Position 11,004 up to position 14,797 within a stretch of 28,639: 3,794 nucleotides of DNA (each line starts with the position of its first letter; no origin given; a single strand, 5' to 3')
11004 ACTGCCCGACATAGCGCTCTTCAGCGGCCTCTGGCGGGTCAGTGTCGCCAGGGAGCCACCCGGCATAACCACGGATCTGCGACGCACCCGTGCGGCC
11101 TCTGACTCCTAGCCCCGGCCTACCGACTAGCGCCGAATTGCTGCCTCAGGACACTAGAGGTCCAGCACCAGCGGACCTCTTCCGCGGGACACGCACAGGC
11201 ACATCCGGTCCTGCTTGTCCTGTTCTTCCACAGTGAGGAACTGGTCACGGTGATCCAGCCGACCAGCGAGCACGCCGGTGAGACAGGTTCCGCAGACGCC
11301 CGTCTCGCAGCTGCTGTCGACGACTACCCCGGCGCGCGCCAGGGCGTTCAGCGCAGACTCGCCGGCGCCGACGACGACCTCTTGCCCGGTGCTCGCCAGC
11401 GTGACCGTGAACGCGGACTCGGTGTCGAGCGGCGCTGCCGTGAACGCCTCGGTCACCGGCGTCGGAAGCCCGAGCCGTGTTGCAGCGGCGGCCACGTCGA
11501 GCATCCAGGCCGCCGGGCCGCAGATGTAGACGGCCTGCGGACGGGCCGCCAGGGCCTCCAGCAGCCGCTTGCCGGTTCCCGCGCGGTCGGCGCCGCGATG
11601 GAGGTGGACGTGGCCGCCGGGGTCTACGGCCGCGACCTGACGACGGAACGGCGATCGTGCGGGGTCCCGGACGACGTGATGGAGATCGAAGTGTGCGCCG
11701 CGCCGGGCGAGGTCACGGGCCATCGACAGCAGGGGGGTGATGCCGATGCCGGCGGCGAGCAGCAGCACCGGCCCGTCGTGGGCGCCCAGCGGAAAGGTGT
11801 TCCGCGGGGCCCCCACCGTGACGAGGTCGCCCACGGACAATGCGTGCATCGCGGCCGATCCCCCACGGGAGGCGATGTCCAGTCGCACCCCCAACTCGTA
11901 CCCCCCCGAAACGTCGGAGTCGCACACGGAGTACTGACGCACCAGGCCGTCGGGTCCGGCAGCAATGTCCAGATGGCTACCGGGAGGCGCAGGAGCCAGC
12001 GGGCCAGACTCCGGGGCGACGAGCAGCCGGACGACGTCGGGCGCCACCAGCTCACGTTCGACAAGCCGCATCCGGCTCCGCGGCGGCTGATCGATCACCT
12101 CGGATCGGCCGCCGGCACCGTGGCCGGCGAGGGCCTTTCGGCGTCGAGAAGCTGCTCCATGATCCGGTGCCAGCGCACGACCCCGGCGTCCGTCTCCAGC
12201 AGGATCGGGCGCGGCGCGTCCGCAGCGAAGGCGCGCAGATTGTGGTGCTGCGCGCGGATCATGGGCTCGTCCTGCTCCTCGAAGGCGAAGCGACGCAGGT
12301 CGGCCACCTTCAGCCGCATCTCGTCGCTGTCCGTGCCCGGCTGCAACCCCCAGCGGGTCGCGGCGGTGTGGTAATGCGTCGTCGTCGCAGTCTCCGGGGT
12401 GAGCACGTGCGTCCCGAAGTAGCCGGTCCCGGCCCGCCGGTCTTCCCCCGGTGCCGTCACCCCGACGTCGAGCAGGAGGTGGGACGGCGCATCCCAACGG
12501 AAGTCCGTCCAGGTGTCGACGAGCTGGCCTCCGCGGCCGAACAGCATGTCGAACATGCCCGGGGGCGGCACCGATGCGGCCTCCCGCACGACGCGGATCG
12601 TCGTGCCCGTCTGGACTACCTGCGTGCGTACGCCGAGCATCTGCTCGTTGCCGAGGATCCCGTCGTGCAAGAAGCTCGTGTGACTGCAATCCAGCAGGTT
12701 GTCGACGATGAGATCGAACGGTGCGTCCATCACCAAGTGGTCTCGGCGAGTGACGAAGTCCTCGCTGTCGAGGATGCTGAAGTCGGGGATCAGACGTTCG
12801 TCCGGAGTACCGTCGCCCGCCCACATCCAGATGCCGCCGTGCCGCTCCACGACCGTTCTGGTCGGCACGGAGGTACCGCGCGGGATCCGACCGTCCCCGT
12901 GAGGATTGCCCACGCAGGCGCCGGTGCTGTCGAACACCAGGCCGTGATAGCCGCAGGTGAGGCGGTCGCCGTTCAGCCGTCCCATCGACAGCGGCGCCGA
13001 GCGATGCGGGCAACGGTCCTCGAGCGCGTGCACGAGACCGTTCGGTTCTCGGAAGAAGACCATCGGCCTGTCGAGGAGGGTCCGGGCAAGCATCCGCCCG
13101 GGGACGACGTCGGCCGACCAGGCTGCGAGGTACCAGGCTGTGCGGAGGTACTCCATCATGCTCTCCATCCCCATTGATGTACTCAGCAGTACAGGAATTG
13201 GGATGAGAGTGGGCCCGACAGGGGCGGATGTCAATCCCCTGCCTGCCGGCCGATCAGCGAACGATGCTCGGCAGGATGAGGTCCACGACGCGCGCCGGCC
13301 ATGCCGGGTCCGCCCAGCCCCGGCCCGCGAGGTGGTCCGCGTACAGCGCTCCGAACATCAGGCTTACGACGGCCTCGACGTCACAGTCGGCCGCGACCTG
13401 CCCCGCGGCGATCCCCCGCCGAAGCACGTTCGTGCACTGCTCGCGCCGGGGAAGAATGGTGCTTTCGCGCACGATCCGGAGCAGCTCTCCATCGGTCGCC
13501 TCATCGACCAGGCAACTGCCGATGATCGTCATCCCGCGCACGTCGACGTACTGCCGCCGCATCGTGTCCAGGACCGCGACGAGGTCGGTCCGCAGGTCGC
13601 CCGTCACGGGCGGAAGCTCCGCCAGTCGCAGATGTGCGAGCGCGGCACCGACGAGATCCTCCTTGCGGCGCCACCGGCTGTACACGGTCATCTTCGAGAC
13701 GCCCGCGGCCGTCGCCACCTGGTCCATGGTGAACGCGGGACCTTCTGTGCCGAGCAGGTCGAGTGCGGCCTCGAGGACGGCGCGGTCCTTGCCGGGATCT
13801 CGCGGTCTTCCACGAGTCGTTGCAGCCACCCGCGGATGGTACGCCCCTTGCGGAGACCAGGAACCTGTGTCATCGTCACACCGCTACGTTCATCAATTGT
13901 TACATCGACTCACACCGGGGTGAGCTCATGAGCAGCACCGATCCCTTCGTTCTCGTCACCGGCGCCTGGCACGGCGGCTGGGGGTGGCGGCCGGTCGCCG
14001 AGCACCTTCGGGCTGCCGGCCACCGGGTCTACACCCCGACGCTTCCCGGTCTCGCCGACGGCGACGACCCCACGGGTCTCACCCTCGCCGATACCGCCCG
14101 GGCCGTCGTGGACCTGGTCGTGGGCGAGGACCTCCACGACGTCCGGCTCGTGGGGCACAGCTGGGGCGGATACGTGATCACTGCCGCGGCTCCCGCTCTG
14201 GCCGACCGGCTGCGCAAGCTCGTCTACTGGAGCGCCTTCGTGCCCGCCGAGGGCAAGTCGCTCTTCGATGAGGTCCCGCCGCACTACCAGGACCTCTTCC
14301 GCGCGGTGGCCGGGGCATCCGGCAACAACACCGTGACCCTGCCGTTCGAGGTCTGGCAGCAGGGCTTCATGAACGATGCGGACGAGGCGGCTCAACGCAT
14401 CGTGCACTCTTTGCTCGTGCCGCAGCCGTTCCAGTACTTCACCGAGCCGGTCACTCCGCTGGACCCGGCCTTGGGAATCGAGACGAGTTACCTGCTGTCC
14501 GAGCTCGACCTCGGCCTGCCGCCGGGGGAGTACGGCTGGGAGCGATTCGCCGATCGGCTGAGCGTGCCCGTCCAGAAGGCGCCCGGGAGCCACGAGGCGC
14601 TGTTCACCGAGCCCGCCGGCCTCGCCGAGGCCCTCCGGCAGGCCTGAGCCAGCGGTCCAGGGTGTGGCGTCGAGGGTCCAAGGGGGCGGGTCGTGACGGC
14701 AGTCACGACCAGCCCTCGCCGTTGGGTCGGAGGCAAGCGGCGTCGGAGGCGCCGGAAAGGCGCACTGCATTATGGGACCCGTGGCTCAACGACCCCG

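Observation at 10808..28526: Integrase-less, Rep-bearing catabolic element at tRNA-Phe: a candidate satellite-like mobile element class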

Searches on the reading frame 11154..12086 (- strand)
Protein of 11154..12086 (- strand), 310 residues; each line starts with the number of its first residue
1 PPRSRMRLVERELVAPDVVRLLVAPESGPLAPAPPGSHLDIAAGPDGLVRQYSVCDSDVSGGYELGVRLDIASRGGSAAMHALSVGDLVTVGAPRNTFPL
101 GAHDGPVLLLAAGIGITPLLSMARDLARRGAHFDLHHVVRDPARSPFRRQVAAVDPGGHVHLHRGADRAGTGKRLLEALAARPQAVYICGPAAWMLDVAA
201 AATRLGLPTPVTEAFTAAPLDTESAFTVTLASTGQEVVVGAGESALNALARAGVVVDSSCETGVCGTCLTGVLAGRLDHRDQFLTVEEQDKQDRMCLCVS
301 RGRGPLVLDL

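Call 32: search_protein_families(library=ncbifam, proteins=[window:11154-12086:-], max_evalue=0.001)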
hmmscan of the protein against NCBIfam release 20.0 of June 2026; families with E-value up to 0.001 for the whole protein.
window:11154-12086:- (310 aa): 16 families
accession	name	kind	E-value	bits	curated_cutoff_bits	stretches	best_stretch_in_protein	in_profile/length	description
NF007964.0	PRK10684.1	equivalog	9.5e-21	74.1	383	1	49-283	54-307/333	NADH oxidoreductase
TIGR02160.1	PA_CoA_Oxy5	hypoth_equivalog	2.5e-17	62.7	420.8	2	184-290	208-329/352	1,2-phenylacetyl-CoA epoxidase subunit PaaE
NF058606.1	GlBtMonoRdsGbcB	equivalog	6.2e-15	54.9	500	2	218-306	270-358/362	glycine betaine monooxygenase reductase subunit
NF009805.0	PRK13289.1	equivalog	7.6e-15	54.7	432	1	28-208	180-383/399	NO-inducible flavohemoprotein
NF045803.1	MethMoxFADbindMmoC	equivalog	4.7e-13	48.6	500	1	8-130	111-239/343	aromatic/alkene monooxygenase hydroxylase FAD-binding subunit MmoC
NF040810.1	BenC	equivalog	5.1e-13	48.9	430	2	35-137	136-238/333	benzoate 1,2-dioxygenase electron transfer component BenC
NF004317.0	PRK05713.1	equivalog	1.3e-12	47.6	338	2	233-298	7-74/312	iron-sulfur-binding ferredoxin reductase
NF008822.0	PRK11872.1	equivalog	4.1e-08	32.6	402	0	83-135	188-240/341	anthranilate 1,2-dioxygenase electron transfer component AntC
NF000796.0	PRK00054.1-1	equivalog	3.2e-06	26.6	224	1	77-203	64-190/254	dihydroorotate dehydrogenase electron transfer subunit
NF000797.0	PRK00054.1-2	equivalog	1e-05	25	270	1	5-195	16-207/267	dihydroorotate dehydrogenase electron transfer subunit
TIGR02008.1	fdx_plant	subfamily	4.7e-05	23.1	81.15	1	226-300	3-80/97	ferredoxin [2Fe-2S]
NF006220.0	PRK08345.1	subfamily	4.9e-05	22.7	395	1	52-122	61-131/294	cytochrome-c3 hydrogenase subunit gamma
NF040756.1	corr_regen_AcsV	exception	9.9e-05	20.9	800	1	228-299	2-74/632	corrinoid activation/regeneration protein AcsV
NF007985.1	PRK10713.1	equivalog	0.0001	21.8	75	1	229-298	2-71/81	class I ribonucleotide reductase maintenance protein YfaE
NF040835.1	sulfhyd_HydG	equivalog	0.00017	20.9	650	1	52-122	68-138/292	NADPH-dependent hydrogenase/sulfhydrogenase 1 subunit gamma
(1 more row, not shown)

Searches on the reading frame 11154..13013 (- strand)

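Call 14: search_protein_families(library=pfam, proteins=[window:11154-13013:-], max_evalue=0.01)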
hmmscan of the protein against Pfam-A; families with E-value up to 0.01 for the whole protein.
window:11154-13013:- (619 aa): 2 families
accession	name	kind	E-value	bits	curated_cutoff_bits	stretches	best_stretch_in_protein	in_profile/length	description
PF00111.32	Fer2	-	6.3e-10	39.3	21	1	538-609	2-74/77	2Fe-2S iron-sulfur cluster binding domain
PF08030.17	NAD_binding_6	-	0.0025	18.3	22.2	1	416-439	4-27/156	Ferric reductase NAD binding domain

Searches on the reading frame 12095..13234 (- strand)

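Call 14: search_protein_families(library=pfam, proteins=[window:12095-13234:-], max_evalue=0.01)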
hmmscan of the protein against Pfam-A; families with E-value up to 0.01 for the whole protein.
window:12095-13234:- (379 aa): 2 families
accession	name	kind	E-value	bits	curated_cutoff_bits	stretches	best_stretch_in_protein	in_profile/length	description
PF19112.6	VanA_C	-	1.8e-46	159.1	23.5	1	169-365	1-193/193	Vanillate O-demethylase oxygenase C-terminal domain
PF00355.32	Rieske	-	1e-20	73.9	20.3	1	34-112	2-80/88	Rieske [2Fe-2S] domain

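Call 32: search_protein_families(library=ncbifam, proteins=[window:12095-13234:-], max_evalue=0.001)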
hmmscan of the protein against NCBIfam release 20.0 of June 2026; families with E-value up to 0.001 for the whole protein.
window:12095-13234:- (379 aa): 5 families
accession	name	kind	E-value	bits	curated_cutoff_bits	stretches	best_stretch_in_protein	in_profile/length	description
NF052579.1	BetMthstMoxSdmAMthl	equivalog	4.2e-21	75.3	600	1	33-191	17-179/351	4beta-methylsterol monooxygenase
NF041684.1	ant_diox_AndAc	equivalog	3.6e-05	22.5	750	1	33-116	46-131/418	anthranilate 1,2-dioxygenase large subunit AndAc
NF041683.1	ant_diox_AndAb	equivalog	3.9e-05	23.8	150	1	34-111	2-79/100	anthranilate 1,2-dioxygenase ferredoxin subunit AndAb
NF058607.1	GlBtMonoOxGbcA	equivalog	0.0003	19.3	670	1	24-107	46-131/420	glycine betaine monooxygenase oxygenase subunit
NF007422.0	PRK09965.1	equivalog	0.00057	19.9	113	1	57-111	24-79/106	bifunctional 3-phenylpropionate/cinnamic acid dioxygenase ferredoxin subunit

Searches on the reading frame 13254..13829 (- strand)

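Call 14: search_protein_families(library=pfam, proteins=[window:13254-13829:-], max_evalue=0.01)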
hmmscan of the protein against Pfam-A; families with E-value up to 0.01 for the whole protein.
window:13254-13829:- (191 aa): 4 families
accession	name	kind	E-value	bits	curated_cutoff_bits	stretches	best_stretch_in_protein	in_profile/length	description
PF16859.10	TetR_C_11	-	6e-23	81.8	32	1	73-184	1-112/113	Tetracyclin repressor-like, C-terminal domain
PF00440.29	TetR_N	-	4.5e-10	39.6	24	1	19-62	2-46/47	Bacterial regulatory proteins, tetR family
PF00356.27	LacI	-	0.00042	20.5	27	1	34-52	1-18/46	Bacterial regulatory proteins, lacI family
PF16925.10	TetR_C_13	-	0.0011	19.8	27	0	129-181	53-105/109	Tetracyclin repressor-like, C-terminal domain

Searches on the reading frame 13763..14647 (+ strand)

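Call 14: search_protein_families(library=pfam, proteins=[window:13763-14647:+], max_evalue=0.01)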
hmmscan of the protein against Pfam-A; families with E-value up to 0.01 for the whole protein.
window:13763-14647:+ (294 aa): 3 families
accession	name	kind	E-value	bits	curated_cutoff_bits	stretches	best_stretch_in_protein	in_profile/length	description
PF12697.13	Abhydrolase_6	-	1.4e-18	68.8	26.3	1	62-290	1-217/217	Alpha/beta hydrolase family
PF00561.26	Abhydrolase_1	-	1.5e-11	44.9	25.8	1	61-182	2-127/245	alpha/beta hydrolase fold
PF12146.15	Hydrolase_4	-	0.0085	15.8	27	0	110-170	60-118/239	Serine aminopeptidase, S33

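Call 32: search_protein_families(library=ncbifam, proteins=[window:13763-14647:+], max_evalue=0.001)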
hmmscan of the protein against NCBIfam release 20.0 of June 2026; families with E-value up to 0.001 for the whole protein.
window:13763-14647:+ (294 aa): 8 families
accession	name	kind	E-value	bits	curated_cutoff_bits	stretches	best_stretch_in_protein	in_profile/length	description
NF002043.0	PRK00870.1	subfamily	3e-08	33.4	265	1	59-174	46-156/302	haloalkane dehalogenase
NF011457.0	PRK14875.1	equivalog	2.5e-07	30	307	1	59-154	132-227/372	acetoin dehydrogenase dihydrolipoyllysine-residue acetyltransferase subunit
NF002938.0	PRK03592.1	equivalog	8.5e-06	25.3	241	1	58-186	29-154/298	haloalkane dehalogenase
NF051488.1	bifunc_PcaDC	exception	2.3e-05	23.7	390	1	75-157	28-110/375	bifunctional 3-oxoadipate enol-lactonase/4-carboxymuconolactone decarboxylase PcaDC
TIGR01738.1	bioH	equivalog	2.5e-05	24.1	206.95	1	63-159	8-99/245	pimeloyl-ACP methyl ester esterase BioH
NF002873.0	PRK03204.1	equivalog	4.8e-05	22.8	466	1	66-162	41-139/286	haloalkane dehalogenase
TIGR03343.1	biphenyl_bphD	equivalog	0.00015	21.1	462.15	1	70-189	41-164/282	2-hydroxy-6-oxo-6-phenylhexa-2,4-dienoate hydrolase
TIGR03056.1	bchO_mg_che_rel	equivalog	0.00029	20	172.55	1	61-154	29-124/278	alpha/beta fold hydrolase BchO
